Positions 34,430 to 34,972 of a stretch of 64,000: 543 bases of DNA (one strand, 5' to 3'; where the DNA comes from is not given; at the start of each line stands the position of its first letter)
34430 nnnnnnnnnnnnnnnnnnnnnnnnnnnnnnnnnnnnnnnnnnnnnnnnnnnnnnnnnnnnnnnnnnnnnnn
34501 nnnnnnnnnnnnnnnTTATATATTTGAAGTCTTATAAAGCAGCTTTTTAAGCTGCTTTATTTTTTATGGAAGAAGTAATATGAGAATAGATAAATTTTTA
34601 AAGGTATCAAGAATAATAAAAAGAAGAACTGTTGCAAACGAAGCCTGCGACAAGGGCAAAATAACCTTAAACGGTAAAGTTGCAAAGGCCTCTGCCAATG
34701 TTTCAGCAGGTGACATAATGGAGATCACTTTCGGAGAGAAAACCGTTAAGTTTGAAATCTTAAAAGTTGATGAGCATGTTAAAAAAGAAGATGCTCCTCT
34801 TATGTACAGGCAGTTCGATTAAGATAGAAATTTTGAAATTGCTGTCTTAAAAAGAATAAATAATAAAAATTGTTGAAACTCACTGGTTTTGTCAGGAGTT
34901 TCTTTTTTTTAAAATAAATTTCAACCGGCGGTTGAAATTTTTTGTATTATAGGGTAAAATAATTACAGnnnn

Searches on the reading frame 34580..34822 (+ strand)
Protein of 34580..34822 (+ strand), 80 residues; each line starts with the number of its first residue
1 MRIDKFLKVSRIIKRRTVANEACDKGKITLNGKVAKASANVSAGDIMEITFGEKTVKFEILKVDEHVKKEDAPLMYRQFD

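Call 5: search_protein_families(library=pfam, proteins=[window:34580-34822:+], max_evalue=0.01)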
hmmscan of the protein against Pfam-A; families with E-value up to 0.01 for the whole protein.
window:34580-34822:+ (80 aa): 2 families
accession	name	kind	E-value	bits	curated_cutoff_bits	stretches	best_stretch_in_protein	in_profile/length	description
PF01479.30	S4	-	2.5e-10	40.3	22.8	1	1-46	1-47/48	S4 domain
PF01272.25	GreA_GreB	-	0.0081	16.6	26.9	1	23-64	35-76/77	Transcription elongation factor, GreA/GreB, C-term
